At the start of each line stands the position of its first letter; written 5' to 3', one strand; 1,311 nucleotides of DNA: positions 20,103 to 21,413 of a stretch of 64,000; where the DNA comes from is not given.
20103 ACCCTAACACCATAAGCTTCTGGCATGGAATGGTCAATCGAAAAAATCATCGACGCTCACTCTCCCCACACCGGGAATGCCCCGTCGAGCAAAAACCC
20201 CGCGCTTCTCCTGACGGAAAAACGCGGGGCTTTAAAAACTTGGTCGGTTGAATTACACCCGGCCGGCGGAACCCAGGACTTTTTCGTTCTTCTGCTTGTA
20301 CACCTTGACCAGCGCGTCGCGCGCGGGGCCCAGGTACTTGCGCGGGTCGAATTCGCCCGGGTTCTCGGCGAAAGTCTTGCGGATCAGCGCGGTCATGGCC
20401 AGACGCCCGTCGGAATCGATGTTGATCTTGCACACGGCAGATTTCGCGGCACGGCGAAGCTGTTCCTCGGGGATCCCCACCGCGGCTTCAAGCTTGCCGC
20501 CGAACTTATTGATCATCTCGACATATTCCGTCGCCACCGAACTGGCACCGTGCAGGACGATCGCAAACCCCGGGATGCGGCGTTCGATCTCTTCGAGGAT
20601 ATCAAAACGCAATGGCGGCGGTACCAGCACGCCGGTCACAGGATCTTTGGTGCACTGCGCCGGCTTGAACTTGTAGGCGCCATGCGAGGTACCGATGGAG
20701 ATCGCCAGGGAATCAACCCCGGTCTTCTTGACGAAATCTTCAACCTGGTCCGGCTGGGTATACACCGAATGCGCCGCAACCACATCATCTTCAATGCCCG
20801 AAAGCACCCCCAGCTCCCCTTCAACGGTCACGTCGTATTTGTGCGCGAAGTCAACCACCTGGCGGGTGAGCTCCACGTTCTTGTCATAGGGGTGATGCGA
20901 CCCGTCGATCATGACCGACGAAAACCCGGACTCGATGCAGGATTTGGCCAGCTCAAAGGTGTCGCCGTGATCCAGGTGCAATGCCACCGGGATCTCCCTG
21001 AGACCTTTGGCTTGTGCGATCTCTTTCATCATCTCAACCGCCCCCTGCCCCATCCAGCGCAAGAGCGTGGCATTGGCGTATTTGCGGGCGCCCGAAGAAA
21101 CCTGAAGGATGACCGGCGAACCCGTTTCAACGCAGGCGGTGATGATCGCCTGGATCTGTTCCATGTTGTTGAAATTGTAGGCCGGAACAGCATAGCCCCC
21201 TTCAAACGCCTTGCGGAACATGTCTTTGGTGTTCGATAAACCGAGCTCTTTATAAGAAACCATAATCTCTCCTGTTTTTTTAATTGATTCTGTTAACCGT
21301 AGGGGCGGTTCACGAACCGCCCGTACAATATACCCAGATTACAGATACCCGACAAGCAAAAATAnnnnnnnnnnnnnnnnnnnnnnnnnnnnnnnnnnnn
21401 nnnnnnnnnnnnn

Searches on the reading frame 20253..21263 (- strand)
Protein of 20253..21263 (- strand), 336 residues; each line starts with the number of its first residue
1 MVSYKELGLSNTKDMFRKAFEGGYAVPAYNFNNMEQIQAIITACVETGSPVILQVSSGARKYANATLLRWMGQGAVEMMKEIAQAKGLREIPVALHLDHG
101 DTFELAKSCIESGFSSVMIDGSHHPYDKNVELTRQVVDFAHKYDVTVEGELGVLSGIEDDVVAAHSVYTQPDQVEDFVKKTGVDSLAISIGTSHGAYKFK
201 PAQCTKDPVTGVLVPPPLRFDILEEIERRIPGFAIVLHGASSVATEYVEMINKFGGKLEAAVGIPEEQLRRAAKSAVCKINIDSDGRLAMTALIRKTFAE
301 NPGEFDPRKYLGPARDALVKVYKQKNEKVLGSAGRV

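Call 8: search_protein_families(library=pfam, proteins=[window:20253-21263:-], max_evalue=0.01)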
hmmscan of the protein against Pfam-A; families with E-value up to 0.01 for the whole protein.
window:20253-21263:- (336 aa): 1 family
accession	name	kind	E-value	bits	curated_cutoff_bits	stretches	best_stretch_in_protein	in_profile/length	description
PF01116.26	F_bP_aldolase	-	2.4e-95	319.7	25.5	1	11-335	2-277/277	Fructose-bisphosphate aldolase class-II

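Call 15: find_encoding_contigs(protein=window:20253-21263:-, flank=10000, max_places=10)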
Protein window:20253-21263:- (336 aa): 7 contigs read that carry it; 3 places shown.
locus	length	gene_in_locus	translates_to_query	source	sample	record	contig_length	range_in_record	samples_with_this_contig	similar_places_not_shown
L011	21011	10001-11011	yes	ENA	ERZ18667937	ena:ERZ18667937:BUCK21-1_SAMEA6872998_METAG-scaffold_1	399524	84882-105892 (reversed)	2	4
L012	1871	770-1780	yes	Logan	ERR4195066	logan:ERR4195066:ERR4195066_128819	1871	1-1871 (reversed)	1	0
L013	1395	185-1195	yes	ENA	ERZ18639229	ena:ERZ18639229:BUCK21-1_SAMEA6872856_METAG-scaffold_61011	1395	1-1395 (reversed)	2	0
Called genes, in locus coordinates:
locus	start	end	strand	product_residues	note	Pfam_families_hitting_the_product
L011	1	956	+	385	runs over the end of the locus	PF00438:S-AdoMet_synt_N, PF02772:S-AdoMet_synt_M, PF02773:S-AdoMet_synt_C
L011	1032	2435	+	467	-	PF05221:AdoHcyase, PF00670:AdoHcyase_NAD, PF02826:2-Hacid_dh_C (weak)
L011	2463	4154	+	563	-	PF13600:DUF4140, PF13598:DUF4139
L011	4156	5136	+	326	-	PF00365:PFK, PF01513:NAD_kinase (weak)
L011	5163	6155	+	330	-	PF02826:2-Hacid_dh_C (faint), PF03807:F420_oxidored (faint), PF07991:KARI_N, PF01450:KARI_C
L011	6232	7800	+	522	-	PF00682:HMGL-like, PF22617:HCS_D2, PF08502:LeuA_dimer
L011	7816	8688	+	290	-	PF08501:Shikimate_dh_N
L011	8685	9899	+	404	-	PF06750:A24_N_bact, PF01478:Peptidase_A24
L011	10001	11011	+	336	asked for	PF01116:F_bP_aldolase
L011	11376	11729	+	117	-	-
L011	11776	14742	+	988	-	PF04851:ResIII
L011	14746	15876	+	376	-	PF01555:N6_N4_Mtase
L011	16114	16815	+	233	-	-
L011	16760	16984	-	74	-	-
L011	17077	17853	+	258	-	PF20217:DUF6577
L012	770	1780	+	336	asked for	PF01116:F_bP_aldolase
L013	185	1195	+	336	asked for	PF01116:F_bP_aldolase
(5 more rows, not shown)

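Call 24: find_homologous_proteins(query=window:20253-21263:-, max_evalue=1e-100)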
Query window:20253-21263:- (336 aa): 7998 proteins with E <= 1e-100 among 8000 candidates; the best 120 are listed.
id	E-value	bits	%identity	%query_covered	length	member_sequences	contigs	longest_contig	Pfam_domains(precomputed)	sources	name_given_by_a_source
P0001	5.7e-240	813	-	-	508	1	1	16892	PF01116.27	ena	-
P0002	2.4e-219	745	99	100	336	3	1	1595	PF01116.27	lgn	-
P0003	7.5e-216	734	98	100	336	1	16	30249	PF01116.27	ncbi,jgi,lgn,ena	-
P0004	9.2e-214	727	97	100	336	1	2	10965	PF01116.27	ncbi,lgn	ncbi:MAG: class II fructose-bisphosphate aldolase [Candidatus Omnitrophota bacterium]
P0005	1.2e-208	710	95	100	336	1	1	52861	PF01116.27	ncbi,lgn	-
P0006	5.6e-207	704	94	100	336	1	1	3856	PF01116.27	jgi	jgi:fructose-bisphosphate aldolase class II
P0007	5.7e-206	701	93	100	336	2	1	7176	PF01116.27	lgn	-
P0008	6.8e-206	701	93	100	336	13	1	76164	PF01116.27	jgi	jgi:fructose-bisphosphate aldolase class II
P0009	5.2e-205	698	93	100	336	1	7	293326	PF01116.27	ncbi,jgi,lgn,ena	jgi:fructose-bisphosphate aldolase class II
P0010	6.2e-205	698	92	100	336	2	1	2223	PF01116.27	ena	-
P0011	8.8e-205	697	93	100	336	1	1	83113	PF01116.27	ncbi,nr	ncbi:MAG: class II fructose-1,6-bisphosphate aldolase [Candidatus Omnitrophica bacterium]|nr:class I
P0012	1.0e-204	697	93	100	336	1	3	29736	PF01116.27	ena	-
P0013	3.3e-204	695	92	100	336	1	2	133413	PF01116.27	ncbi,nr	ncbi:MAG: class II fructose-1,6-bisphosphate aldolase [Candidatus Omnitrophica bacterium]|nr:class I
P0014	3.6e-204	695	93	100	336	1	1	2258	PF01116.27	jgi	jgi:fructose-bisphosphate aldolase class II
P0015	1.6e-203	693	93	100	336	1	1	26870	PF01116.27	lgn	-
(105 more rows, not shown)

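Call 25: find_encoding_contigs(protein=P0003, flank=10000, max_places=6)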
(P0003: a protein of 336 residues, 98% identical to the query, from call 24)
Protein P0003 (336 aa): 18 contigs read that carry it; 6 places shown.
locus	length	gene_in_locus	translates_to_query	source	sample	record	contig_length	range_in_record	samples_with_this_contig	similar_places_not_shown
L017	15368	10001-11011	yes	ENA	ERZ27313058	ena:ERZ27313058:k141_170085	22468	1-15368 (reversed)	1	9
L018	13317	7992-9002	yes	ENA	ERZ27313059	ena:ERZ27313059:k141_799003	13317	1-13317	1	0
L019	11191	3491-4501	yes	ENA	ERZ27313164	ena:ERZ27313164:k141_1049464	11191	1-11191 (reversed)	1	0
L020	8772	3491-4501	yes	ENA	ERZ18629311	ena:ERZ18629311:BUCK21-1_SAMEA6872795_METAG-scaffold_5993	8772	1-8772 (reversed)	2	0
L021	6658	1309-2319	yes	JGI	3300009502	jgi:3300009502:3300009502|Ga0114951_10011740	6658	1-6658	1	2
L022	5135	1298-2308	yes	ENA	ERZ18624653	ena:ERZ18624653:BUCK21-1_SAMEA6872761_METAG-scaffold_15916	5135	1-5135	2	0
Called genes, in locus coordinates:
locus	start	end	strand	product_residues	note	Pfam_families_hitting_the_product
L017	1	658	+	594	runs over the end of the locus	PF05524:PEP-utilisers_N, PF00391:PEP-utilizers, PF02896:PEP-utilizers_C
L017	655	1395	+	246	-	PF00483:NTP_transferase, PF12804:NTP_transf_3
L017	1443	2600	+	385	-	PF00438:S-AdoMet_synt_N, PF02772:S-AdoMet_synt_M, PF02773:S-AdoMet_synt_C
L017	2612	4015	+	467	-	PF05221:AdoHcyase, PF00670:AdoHcyase_NAD, PF02826:2-Hacid_dh_C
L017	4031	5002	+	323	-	PF00365:PFK, PF01513:NAD_kinase (weak)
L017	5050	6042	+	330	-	PF02826:2-Hacid_dh_C (faint), PF07991:KARI_N, PF01450:KARI_C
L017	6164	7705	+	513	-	PF00682:HMGL-like, PF22617:HCS_D2, PF08502:LeuA_dimer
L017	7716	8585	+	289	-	PF08501:Shikimate_dh_N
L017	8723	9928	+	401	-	PF06750:A24_N_bact, PF01478:Peptidase_A24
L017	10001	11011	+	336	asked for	PF01116:F_bP_aldolase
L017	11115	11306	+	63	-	PF20095:DUF6485 (weak)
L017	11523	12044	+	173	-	PF13671:AAA_33 (weak), PF01202:SKI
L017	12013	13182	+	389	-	PF02481:DNA_processg_A, PF17782:WHD_DprA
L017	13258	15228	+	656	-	PF01751:Toprim, PF01131:Topoisom_bac, PF01396:Zn_ribbon_Top1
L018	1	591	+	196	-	?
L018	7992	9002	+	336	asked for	PF01116:F_bP_aldolase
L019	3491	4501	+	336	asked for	PF01116:F_bP_aldolase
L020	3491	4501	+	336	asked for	PF01116:F_bP_aldolase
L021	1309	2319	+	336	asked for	PF01116:F_bP_aldolase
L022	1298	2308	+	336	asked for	PF01116:F_bP_aldolase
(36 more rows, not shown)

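Call 26: find_encoding_contigs(protein=P0005, flank=10000, max_places=4)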
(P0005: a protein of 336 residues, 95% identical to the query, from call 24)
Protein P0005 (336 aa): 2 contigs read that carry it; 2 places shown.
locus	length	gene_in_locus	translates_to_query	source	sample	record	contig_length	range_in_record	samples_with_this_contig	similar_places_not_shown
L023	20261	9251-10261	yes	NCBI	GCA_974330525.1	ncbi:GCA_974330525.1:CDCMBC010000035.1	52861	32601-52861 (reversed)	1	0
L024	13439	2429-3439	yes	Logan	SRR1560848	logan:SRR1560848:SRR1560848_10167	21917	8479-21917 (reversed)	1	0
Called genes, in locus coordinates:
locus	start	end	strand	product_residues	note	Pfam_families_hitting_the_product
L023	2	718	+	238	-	?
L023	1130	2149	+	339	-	-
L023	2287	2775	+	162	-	-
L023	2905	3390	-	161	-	-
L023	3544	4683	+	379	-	PF01636:APH, PF01633:Choline_kinase (weak)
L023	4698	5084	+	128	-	-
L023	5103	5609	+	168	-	PF01641:SelR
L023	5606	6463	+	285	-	PF09924:LPG_synthase_C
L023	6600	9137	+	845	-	-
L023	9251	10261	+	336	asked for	PF01116:F_bP_aldolase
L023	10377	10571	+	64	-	PF20095:DUF6485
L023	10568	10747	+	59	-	-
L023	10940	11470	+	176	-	PF13671:AAA_33 (faint), PF01202:SKI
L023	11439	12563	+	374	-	PF02481:DNA_processg_A, PF18306:LDcluster4 (faint), PF17782:WHD_DprA (faint)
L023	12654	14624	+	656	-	PF01751:Toprim, PF01131:Topoisom_bac, PF01396:Zn_ribbon_Top1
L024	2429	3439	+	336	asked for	PF01116:F_bP_aldolase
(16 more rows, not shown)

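Call 27: find_encoding_contigs(protein=P0009, flank=10000, max_places=4)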
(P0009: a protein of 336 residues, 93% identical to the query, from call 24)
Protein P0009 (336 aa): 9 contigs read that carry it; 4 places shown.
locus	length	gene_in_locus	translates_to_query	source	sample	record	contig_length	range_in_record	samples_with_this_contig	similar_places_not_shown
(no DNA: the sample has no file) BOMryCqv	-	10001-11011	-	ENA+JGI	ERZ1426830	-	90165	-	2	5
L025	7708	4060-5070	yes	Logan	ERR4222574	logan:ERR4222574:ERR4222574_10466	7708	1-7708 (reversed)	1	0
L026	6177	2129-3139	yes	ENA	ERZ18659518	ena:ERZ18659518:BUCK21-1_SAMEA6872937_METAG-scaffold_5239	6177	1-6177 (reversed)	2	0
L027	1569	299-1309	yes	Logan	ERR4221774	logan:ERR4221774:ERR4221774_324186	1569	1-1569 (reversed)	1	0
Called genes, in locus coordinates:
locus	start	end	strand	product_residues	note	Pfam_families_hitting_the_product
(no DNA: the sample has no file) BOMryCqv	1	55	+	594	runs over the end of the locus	PF05524:PEP-utilisers_N, PF00391:PEP-utilizers, PF02896:PEP-utilizers_C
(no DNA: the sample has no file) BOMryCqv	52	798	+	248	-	PF00483:NTP_transferase, PF12804:NTP_transf_3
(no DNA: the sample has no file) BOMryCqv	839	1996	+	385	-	PF00438:S-AdoMet_synt_N, PF02772:S-AdoMet_synt_M, PF02773:S-AdoMet_synt_C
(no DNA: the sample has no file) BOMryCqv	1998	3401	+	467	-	PF05221:AdoHcyase, PF00670:AdoHcyase_NAD, PF02826:2-Hacid_dh_C (weak)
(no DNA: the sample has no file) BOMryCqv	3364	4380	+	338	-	PF00365:PFK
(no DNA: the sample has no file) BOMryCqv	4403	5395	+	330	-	PF00670:AdoHcyase_NAD (weak), PF02826:2-Hacid_dh_C (weak), PF07991:KARI_N, PF01450:KARI_C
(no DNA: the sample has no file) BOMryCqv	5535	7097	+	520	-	PF00682:HMGL-like, PF22617:HCS_D2, PF08502:LeuA_dimer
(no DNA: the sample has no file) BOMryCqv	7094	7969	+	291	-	PF08501:Shikimate_dh_N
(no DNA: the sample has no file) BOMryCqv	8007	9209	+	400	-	PF06750:A24_N_bact, PF01478:Peptidase_A24 (weak)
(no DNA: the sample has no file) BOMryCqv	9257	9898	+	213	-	PF07603:Lcl_C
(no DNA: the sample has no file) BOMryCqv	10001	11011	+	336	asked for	PF01116:F_bP_aldolase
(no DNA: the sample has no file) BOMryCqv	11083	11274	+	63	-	PF20095:DUF6485 (weak)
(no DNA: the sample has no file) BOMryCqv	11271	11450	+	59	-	-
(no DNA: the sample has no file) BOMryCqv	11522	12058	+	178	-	PF13238:AAA_18 (faint), PF13671:AAA_33 (weak), PF01202:SKI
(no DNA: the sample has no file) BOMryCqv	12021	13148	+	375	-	PF02481:DNA_processg_A, PF17782:WHD_DprA (weak)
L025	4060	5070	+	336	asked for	PF01116:F_bP_aldolase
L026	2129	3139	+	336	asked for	PF01116:F_bP_aldolase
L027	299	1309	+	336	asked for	PF01116:F_bP_aldolase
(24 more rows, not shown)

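Call 29: find_encoding_contigs(protein=P0001, flank=10000, max_places=4)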
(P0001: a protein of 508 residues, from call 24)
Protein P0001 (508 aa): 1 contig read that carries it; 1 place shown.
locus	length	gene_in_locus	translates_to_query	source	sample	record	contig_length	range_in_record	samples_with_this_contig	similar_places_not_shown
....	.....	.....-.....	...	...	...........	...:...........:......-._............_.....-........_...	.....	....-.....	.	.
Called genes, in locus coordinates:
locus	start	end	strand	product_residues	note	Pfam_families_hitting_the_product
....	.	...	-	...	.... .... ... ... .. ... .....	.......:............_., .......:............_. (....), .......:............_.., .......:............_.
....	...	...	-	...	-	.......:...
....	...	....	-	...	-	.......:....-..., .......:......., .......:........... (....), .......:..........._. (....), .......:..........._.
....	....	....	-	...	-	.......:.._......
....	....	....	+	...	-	-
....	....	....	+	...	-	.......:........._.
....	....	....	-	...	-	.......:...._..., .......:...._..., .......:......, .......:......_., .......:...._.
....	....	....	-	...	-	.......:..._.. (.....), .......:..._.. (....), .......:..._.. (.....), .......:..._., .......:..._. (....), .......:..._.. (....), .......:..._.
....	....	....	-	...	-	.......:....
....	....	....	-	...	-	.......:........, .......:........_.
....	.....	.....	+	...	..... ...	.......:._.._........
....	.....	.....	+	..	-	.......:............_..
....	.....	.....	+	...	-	?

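Call 30: find_encoding_contigs(protein=P0004, flank=10000, max_places=4)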
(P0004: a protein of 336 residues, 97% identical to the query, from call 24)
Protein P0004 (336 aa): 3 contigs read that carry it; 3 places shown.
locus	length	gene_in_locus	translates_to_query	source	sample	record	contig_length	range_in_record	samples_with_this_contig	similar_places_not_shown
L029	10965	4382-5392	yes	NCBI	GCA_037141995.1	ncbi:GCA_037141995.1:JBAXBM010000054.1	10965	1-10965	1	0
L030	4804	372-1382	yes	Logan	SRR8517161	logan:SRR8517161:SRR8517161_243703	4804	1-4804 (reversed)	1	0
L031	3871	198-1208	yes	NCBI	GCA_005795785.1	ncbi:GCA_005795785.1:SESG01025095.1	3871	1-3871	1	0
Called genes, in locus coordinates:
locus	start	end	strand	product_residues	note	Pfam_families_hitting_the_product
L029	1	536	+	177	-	PF01450:KARI_C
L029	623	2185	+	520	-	PF00682:HMGL-like, PF22617:HCS_D2, PF08502:LeuA_dimer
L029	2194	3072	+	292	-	PF08501:Shikimate_dh_N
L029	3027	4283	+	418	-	PF06750:A24_N_bact, PF01478:Peptidase_A24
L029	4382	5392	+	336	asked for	PF01116:F_bP_aldolase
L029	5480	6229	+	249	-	PF13489:Methyltransf_23, PF13649:Methyltransf_25 (faint), PF08241:Methyltransf_11 (weak), PF08242:Methyltransf_12 (weak)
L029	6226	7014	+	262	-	PF00535:Glycos_transf_2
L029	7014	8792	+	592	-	PF09586:YfhO (faint), PF10131:PTPS_related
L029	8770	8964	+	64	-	PF20095:DUF6485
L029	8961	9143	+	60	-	-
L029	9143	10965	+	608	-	PF13727:CoA_binding_3, PF01073:3Beta_HSD, PF01370:Epimerase, PF02719:Polysacc_synt_2, PF04321:RmlD_sub_bind, PF16363:GDP_Man_Dehyd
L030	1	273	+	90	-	?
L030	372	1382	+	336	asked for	PF01116:F_bP_aldolase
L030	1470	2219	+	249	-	PF13489:Methyltransf_23, PF13649:Methyltransf_25 (faint), PF08241:Methyltransf_11 (weak), PF08242:Methyltransf_12 (weak)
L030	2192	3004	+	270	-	PF00535:Glycos_transf_2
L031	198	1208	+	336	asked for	PF01116:F_bP_aldolase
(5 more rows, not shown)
